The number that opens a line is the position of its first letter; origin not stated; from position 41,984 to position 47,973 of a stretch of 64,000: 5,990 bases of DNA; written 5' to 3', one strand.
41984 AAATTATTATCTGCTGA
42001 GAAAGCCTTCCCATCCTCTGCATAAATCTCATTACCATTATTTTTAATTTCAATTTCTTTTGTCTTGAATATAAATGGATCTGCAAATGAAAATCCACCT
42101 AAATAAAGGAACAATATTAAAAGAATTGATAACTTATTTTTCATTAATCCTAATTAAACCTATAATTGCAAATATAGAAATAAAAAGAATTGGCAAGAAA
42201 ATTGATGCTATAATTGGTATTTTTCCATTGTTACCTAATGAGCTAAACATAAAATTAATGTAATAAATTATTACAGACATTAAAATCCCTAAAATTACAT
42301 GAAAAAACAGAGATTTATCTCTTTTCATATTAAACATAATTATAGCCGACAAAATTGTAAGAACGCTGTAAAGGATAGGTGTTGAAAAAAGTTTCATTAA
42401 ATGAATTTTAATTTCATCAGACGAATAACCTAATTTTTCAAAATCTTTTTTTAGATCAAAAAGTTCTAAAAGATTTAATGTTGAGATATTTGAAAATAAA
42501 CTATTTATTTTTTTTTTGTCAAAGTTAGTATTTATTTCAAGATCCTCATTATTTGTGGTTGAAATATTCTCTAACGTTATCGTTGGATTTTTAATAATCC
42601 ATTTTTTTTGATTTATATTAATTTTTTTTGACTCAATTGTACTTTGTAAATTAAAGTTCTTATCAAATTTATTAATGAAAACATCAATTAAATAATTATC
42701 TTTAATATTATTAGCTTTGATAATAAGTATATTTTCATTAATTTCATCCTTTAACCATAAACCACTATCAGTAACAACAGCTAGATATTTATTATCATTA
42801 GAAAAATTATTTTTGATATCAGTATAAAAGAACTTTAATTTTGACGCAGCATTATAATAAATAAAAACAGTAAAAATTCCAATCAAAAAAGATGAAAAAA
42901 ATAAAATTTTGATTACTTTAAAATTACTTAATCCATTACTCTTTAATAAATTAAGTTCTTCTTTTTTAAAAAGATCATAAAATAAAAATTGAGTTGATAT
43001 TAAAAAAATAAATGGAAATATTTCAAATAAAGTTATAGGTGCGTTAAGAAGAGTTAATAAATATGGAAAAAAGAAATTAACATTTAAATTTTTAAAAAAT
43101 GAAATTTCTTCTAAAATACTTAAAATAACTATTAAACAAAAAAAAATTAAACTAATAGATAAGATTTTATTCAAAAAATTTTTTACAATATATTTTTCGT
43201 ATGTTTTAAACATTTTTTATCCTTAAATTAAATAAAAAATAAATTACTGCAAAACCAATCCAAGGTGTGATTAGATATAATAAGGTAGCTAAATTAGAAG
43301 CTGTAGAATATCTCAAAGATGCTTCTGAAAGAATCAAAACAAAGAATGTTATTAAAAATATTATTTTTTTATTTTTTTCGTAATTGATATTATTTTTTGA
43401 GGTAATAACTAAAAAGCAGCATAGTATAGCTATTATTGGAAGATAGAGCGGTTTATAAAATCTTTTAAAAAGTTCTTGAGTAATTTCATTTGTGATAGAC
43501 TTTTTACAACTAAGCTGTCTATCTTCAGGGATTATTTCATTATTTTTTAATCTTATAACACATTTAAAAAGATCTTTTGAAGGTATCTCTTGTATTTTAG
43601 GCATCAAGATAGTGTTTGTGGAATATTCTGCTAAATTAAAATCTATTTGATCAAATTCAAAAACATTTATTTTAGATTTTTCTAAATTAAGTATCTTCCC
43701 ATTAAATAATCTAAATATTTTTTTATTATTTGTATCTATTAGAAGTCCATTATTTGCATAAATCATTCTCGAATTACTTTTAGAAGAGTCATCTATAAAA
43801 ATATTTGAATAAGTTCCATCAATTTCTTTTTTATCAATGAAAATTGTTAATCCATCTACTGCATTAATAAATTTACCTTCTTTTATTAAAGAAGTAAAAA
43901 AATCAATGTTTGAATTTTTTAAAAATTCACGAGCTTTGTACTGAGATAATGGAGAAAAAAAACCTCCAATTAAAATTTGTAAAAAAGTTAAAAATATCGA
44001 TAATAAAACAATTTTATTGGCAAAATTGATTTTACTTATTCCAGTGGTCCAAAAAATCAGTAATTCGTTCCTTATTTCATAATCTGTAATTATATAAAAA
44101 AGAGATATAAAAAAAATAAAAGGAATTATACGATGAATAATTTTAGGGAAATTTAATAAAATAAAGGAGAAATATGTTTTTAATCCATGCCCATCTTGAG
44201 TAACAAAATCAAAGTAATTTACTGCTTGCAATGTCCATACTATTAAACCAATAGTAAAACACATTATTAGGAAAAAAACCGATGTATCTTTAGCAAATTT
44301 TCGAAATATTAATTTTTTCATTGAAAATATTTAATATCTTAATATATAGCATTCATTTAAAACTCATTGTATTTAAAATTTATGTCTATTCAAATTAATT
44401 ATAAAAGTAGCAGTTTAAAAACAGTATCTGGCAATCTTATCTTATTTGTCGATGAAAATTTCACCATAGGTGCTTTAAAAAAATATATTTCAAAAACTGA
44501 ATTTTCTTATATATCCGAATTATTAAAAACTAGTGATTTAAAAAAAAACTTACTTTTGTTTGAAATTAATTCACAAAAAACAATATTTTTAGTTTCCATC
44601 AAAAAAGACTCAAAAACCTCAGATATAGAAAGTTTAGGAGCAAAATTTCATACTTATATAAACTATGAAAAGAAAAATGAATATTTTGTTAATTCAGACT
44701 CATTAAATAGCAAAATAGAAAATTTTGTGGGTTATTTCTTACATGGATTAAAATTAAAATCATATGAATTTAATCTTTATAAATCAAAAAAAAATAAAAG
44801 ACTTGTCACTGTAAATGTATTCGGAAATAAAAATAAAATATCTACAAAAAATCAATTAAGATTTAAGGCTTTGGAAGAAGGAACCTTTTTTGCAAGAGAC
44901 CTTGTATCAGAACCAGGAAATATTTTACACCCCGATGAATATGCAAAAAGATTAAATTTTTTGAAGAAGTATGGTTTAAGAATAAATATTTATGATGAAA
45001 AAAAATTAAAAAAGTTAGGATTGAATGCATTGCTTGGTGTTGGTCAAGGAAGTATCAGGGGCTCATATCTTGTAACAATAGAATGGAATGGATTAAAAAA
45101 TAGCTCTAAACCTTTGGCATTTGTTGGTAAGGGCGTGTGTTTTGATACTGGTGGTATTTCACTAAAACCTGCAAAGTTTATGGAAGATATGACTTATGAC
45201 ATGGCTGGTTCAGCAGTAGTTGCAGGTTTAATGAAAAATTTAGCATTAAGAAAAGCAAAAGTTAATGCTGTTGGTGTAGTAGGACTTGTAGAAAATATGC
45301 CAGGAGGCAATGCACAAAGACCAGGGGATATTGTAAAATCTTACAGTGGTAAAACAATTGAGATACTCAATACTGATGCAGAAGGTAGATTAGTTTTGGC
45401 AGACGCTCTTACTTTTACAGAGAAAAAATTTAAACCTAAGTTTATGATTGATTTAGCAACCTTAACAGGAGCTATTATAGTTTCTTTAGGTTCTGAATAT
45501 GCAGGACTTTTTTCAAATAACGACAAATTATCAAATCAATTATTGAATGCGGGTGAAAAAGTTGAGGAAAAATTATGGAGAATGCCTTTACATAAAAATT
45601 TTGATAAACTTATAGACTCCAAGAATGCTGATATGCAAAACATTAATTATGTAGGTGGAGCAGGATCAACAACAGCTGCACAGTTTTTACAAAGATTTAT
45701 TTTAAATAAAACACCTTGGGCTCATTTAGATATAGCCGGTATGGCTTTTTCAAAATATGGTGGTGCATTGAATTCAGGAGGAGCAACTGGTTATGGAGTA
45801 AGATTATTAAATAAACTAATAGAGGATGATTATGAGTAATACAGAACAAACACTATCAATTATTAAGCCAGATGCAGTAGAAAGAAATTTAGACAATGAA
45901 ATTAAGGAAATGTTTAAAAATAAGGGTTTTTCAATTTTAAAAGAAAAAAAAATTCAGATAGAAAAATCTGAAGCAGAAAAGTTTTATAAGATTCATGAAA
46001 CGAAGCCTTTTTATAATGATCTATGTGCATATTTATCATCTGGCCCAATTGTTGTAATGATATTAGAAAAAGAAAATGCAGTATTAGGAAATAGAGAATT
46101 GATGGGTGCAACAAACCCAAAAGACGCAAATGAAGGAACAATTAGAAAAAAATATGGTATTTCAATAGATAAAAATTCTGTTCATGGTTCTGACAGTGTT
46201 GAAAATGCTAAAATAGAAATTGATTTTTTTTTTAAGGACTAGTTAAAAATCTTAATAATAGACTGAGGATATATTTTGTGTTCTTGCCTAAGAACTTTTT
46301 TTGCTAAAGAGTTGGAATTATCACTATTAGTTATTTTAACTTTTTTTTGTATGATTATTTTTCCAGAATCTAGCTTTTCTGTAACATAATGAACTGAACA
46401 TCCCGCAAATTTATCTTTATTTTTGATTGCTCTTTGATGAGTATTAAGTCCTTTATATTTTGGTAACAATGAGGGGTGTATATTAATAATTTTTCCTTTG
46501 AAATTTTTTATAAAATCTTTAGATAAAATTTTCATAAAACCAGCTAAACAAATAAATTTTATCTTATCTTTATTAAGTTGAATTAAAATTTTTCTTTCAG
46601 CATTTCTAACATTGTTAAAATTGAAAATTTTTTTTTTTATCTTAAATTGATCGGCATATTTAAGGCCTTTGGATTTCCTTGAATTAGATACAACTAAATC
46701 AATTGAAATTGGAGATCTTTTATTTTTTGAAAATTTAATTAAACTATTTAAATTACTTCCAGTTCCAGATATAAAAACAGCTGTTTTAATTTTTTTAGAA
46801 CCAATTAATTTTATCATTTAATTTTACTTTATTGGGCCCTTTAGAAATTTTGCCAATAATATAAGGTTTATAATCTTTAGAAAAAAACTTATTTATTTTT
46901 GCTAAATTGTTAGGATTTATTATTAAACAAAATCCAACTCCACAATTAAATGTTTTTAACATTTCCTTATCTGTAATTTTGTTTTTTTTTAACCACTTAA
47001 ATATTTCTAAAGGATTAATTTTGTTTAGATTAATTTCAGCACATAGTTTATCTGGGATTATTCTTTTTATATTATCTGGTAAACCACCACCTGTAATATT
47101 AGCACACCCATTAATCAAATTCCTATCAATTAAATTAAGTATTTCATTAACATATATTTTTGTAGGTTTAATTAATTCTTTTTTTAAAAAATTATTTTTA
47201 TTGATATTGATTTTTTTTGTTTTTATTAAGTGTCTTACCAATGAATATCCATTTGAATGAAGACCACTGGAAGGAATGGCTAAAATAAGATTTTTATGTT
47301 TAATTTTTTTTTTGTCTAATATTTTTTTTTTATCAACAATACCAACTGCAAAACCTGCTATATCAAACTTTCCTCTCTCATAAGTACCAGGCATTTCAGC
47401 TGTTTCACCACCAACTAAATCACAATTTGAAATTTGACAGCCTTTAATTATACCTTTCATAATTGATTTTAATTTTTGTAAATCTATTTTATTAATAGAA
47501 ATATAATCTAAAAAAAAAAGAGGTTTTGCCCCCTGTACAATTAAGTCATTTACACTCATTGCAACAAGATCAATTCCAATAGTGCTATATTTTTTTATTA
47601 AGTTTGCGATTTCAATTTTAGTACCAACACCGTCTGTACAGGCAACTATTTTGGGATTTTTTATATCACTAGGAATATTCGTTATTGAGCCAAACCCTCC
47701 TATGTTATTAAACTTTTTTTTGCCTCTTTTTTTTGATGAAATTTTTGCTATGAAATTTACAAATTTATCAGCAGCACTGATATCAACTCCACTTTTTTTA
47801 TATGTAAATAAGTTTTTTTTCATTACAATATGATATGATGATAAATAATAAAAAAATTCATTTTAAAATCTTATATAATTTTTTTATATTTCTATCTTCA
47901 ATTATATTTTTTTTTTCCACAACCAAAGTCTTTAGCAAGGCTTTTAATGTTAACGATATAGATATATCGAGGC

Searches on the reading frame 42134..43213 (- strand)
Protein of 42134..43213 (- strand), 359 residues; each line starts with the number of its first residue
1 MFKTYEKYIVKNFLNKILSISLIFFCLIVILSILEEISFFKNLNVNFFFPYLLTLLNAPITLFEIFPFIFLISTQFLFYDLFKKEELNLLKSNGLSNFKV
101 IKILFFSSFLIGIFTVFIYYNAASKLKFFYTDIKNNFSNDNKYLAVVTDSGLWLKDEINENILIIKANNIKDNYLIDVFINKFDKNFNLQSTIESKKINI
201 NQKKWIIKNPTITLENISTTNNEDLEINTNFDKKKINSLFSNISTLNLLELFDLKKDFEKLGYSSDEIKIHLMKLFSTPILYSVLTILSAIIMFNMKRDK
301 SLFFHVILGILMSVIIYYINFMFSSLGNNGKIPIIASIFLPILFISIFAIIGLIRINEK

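Call 48: search_protein_families(library=pfam, max_evalue=0.00001, proteins=[window:42134-43213:-])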
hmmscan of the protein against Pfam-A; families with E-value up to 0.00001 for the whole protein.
window:42134-43213:- (359 aa): 1 family
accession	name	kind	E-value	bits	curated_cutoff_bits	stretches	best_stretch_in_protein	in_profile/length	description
PF03739.19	LptF_LptG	-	8e-48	163.7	27.9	1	7-355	1-353/353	Lipopolysaccharide export system permease LptF/LptG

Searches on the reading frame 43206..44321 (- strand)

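Call 48: search_protein_families(library=pfam, max_evalue=0.00001, proteins=[window:43206-44321:-])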
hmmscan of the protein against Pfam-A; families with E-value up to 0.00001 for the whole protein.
window:43206-44321:- (371 aa): 1 family
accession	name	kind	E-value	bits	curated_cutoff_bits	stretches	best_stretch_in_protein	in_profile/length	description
PF03739.19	LptF_LptG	-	1.1e-38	133.6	27.9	1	10-363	4-350/353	Lipopolysaccharide export system permease LptF/LptG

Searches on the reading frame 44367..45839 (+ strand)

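Call 48: search_protein_families(library=pfam, max_evalue=0.00001, proteins=[window:44367-45839:+])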
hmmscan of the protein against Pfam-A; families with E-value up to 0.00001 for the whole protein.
window:44367-45839:+ (490 aa): 1 family
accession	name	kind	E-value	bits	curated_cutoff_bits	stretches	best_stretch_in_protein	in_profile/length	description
PF00883.26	Peptidase_M17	-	1.3e-119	399.5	25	1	175-481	2-309/310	Cytosol aminopeptidase family, catalytic domain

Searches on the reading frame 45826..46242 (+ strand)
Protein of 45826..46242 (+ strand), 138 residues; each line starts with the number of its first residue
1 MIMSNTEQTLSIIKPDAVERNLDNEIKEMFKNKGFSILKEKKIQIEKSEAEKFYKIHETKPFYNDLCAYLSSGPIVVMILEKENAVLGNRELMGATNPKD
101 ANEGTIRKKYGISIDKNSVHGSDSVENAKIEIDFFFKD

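Call 49: search_protein_families(library=pfam, max_evalue=0.00001, proteins=[window:45826-46242:+])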
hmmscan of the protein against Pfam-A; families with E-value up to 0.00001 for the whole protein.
window:45826-46242:+ (138 aa): 1 family
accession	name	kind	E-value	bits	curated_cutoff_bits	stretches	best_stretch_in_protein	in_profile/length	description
PF00334.24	NDK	-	2.9e-52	176.5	27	1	7-137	1-131/135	Nucleoside diphosphate kinase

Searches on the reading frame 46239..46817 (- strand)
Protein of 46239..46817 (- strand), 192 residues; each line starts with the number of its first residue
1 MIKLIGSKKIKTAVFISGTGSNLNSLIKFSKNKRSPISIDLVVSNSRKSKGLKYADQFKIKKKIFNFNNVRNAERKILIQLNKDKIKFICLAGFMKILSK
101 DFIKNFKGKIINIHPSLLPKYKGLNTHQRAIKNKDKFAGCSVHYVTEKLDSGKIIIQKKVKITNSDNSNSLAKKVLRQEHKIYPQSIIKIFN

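Call 49: search_protein_families(library=pfam, max_evalue=0.00001, proteins=[window:46239-46817:-])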
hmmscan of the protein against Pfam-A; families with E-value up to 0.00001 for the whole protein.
window:46239-46817:- (192 aa): 1 family
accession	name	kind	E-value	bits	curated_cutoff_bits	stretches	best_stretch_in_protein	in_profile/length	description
PF00551.24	Formyl_trans_N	-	3.7e-52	177.2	26.1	1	11-186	2-180/181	Formyl transferase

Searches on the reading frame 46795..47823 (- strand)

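Call 49: search_protein_families(library=pfam, max_evalue=0.00001, proteins=[window:46795-47823:-])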
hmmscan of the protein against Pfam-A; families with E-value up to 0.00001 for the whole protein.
window:46795-47823:- (342 aa): 2 families
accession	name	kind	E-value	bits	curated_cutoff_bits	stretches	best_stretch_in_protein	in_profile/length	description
PF02769.27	AIRS_C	-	3e-25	89.6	23.1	1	178-331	4-150/156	AIR synthase related protein, C-terminal domain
PF00586.29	AIRS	-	7.9e-24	84.7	24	1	57-163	13-112/112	AIR synthase related protein, N-terminal domain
